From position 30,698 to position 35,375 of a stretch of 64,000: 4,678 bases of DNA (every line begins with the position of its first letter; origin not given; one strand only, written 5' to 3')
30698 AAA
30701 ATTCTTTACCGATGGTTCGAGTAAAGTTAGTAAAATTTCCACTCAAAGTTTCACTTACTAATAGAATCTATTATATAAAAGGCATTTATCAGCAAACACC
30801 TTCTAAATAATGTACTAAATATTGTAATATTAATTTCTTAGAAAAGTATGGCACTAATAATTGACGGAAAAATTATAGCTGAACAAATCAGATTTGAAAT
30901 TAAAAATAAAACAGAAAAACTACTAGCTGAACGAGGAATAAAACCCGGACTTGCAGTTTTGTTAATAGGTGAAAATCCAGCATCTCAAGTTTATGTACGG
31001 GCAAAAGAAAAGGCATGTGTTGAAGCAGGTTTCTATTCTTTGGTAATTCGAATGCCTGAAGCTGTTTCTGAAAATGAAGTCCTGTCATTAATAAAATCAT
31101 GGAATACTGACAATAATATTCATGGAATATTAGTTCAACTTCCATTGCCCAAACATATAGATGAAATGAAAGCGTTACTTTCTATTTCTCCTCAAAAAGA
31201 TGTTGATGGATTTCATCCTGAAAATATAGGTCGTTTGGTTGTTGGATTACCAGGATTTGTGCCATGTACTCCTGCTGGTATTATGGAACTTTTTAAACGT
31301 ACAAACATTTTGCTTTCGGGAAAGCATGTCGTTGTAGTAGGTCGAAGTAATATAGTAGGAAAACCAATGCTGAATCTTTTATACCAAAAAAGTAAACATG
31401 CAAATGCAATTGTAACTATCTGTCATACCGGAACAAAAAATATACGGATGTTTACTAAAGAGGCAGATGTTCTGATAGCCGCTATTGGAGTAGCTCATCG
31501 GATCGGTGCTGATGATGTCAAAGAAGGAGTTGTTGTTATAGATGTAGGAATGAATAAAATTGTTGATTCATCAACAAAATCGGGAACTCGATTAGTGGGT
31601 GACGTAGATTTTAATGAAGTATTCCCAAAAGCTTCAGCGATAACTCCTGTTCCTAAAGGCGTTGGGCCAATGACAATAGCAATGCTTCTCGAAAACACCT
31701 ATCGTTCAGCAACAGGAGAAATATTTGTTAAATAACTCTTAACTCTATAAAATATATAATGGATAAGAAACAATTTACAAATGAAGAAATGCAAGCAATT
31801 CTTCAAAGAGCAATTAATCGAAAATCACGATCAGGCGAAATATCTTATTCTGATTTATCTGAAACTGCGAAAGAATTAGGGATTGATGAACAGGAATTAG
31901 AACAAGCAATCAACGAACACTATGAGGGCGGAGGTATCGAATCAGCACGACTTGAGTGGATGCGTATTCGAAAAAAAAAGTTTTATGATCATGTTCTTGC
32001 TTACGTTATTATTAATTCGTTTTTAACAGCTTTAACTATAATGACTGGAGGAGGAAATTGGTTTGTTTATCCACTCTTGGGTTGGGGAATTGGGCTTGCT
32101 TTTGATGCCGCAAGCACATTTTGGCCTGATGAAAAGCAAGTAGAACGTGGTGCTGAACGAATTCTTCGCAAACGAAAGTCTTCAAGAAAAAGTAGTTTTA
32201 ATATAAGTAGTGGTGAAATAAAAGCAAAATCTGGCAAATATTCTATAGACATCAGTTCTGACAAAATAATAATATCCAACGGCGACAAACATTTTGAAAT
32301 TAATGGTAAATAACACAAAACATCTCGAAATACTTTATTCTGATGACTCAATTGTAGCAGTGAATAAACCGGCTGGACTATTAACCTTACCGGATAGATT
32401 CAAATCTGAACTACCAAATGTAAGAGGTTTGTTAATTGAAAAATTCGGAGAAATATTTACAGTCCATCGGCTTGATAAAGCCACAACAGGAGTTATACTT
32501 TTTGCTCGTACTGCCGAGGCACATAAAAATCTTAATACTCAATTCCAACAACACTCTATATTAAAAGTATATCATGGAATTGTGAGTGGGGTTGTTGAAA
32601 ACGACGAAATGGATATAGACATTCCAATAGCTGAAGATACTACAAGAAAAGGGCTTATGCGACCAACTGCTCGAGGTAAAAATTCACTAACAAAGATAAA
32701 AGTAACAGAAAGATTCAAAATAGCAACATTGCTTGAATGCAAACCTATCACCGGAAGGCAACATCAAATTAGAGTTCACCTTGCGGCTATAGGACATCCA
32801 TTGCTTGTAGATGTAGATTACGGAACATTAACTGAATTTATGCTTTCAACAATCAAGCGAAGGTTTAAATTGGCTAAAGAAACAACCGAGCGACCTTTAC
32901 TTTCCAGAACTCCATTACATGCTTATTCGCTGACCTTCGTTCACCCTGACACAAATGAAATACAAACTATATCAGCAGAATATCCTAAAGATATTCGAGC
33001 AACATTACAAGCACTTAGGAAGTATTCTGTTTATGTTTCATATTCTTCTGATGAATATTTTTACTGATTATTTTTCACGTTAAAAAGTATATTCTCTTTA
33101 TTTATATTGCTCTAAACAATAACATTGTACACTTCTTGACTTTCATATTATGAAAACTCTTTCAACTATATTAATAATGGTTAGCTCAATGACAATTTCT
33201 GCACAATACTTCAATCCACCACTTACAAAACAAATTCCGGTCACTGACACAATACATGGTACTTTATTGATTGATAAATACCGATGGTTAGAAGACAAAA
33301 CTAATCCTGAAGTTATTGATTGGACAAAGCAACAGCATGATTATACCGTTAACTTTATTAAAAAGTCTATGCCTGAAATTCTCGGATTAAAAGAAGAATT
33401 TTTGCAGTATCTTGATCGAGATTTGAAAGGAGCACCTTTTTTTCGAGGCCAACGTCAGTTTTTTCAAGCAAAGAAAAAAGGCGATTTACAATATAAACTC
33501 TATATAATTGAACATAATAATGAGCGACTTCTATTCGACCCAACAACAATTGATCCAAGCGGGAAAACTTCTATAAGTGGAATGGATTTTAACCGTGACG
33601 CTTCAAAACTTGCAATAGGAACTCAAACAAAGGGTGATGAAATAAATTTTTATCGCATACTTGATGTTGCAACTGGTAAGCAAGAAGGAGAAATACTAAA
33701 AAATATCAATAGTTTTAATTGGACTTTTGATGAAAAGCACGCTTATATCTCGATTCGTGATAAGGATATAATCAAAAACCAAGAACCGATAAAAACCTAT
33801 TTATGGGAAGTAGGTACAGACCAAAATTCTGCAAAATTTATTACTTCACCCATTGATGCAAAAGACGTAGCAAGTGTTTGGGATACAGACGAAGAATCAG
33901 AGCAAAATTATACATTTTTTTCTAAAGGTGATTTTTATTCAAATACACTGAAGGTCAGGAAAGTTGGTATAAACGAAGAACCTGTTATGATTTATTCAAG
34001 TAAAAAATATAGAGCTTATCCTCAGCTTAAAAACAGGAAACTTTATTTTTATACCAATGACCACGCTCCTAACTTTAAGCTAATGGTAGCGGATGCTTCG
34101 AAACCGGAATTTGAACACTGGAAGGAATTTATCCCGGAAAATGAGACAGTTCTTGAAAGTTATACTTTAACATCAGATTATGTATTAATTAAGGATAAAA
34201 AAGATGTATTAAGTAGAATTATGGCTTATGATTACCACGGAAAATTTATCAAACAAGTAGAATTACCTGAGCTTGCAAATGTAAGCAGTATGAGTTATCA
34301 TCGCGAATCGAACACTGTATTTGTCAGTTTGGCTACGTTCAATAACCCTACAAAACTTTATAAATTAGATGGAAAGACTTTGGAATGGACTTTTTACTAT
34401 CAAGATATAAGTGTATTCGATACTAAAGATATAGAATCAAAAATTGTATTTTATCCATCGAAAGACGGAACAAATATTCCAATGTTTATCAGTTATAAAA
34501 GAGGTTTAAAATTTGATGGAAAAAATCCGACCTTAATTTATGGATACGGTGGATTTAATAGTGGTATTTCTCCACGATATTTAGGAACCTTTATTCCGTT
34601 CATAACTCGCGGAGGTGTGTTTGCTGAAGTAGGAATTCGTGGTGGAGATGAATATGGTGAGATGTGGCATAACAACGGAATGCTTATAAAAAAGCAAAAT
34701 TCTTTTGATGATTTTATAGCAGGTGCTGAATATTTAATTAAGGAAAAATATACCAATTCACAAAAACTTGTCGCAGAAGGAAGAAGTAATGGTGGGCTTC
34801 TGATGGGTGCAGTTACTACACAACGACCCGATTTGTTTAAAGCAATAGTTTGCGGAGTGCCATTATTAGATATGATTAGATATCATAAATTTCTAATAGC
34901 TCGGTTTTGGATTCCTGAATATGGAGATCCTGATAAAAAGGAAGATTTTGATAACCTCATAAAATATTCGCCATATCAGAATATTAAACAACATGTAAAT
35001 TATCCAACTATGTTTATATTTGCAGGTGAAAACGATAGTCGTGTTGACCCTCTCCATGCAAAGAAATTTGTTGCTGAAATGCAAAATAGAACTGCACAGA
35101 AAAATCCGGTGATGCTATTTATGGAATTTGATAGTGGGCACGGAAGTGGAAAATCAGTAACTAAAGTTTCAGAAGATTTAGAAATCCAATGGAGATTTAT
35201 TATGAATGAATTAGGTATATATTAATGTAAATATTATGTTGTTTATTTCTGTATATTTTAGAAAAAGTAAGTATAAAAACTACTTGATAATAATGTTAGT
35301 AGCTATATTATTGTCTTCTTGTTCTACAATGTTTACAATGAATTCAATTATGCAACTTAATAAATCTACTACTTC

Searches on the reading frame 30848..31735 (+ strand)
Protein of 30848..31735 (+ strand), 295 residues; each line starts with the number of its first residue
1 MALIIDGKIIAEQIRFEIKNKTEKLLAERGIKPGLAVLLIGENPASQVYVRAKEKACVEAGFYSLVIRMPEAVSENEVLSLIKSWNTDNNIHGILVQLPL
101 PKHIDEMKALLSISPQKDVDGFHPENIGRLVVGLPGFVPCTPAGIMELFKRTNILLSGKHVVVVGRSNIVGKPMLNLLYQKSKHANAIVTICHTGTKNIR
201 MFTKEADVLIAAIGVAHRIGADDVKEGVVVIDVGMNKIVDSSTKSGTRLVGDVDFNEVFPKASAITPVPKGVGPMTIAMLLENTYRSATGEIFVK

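Call 55: search_protein_families(library=ncbifam, proteins=[window:30848-31735:+], max_evalue=1e-10)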
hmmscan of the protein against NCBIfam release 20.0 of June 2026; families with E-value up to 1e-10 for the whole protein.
window:30848-31735:+ (295 aa): 30 families (the best 25 are shown)
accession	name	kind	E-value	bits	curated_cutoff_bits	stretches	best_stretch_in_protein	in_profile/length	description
NF010771.0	PRK14174.1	equivalog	9.2e-118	392.7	530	1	3-287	2-288/295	bifunctional 5,10-methylene-tetrahydrofolate dehydrogenase/ 5,10-methylene-tetrahydrofolate cyclohydrolase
NF010776.0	PRK14179.1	equivalog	1.1e-114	382.4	445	1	1-289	1-279/284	bifunctional methylenetetrahydrofolate dehydrogenase/methenyltetrahydrofolate cyclohydrolase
NF010787.0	PRK14191.1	equivalog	2.8e-110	367.9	423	1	4-289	3-278/285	bifunctional methylenetetrahydrofolate dehydrogenase/methenyltetrahydrofolate cyclohydrolase FolD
NF010785.0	PRK14188.1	subfamily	4.6e-108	360.7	396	1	2-289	3-287/297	bifunctional methylenetetrahydrofolate dehydrogenase/methenyltetrahydrofolate cyclohydrolase FolD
NF010781.0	PRK14184.1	equivalog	1.8e-107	358.7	438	1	3-287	2-279/286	bifunctional 5,10-methylene-tetrahydrofolate dehydrogenase/ 5,10-methylene-tetrahydrofolate cyclohydrolase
NF010786.0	PRK14189.1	subfamily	2.4e-106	355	421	1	2-288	3-278/285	bifunctional methylenetetrahydrofolate dehydrogenase/methenyltetrahydrofolate cyclohydrolase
NF010780.0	PRK14183.1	equivalog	1.4e-105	352.7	480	1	4-289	3-278/283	bifunctional 5,10-methylene-tetrahydrofolate dehydrogenase/ 5,10-methylene-tetrahydrofolate cyclohydrolase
NF010782.0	PRK14185.1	equivalog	1.3e-103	346.4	507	1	4-289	3-288/293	bifunctional methylenetetrahydrofolate dehydrogenase/methenyltetrahydrofolate cyclohydrolase FolD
NF010783.0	PRK14186.1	equivalog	4.8e-101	337.8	333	1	1-287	1-281/297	bifunctional methylenetetrahydrofolate dehydrogenase/methenyltetrahydrofolate cyclohydrolase FolD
NF008058.0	PRK10792.1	equivalog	1.2e-99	332.9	355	1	2-288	3-279/285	bifunctional methylenetetrahydrofolate dehydrogenase/methenyltetrahydrofolate cyclohydrolase FolD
NF010764.0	PRK14167.1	subfamily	1.4e-99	333.1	477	1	1-289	1-287/297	bifunctional 5,10-methylene-tetrahydrofolate dehydrogenase/ 5,10-methylene-tetrahydrofolate cyclohydrolase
NF010773.0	PRK14176.1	equivalog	6.3e-99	331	437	1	3-289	9-284/287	bifunctional 5,10-methylene-tetrahydrofolate dehydrogenase/ 5,10-methylene-tetrahydrofolate cyclohydrolase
NF010763.0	PRK14166.1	equivalog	7.5e-95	317.2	501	1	4-289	3-278/282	bifunctional 5,10-methylene-tetrahydrofolate dehydrogenase/ 5,10-methylene-tetrahydrofolate cyclohydrolase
NF010790.0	PRK14194.1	equivalog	1.1e-93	313.8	508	1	4-288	6-282/301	bifunctional methylenetetrahydrofolate dehydrogenase/methenyltetrahydrofolate cyclohydrolase FolD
NF010765.0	PRK14168.1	equivalog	2.1e-93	312.7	501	1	2-289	3-292/297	bifunctional methylenetetrahydrofolate dehydrogenase/methenyltetrahydrofolate cyclohydrolase FolD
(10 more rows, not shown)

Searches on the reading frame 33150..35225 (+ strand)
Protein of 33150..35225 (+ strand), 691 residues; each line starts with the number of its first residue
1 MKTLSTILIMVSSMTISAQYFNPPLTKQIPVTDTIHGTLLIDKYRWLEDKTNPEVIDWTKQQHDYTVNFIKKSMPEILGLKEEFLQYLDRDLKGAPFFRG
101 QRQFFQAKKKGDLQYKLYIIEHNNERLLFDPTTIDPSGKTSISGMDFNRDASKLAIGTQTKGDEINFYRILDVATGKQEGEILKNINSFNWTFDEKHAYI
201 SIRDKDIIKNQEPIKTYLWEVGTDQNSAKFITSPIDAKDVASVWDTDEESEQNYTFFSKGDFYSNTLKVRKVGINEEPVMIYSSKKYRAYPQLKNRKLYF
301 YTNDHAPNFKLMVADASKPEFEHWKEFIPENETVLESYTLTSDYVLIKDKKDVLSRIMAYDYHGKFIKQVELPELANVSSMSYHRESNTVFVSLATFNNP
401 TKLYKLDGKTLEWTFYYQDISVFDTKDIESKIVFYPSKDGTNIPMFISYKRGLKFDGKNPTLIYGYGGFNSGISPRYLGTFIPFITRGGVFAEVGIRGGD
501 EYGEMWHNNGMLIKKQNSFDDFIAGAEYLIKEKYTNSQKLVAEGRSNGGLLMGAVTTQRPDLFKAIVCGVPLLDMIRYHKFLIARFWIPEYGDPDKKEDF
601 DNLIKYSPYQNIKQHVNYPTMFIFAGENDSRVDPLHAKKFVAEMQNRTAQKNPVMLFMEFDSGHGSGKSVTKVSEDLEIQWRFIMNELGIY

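Call 55: search_protein_families(library=ncbifam, proteins=[window:33150-35225:+], max_evalue=1e-10)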
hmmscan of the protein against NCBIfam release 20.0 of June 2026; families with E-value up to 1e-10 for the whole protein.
window:33150-35225:+ (691 aa): 1 family
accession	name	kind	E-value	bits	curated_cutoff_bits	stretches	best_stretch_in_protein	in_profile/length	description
NF007511.0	PRK10115.1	equivalog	1.3e-70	238.6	1313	1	24-685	3-673/686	oligopeptidase B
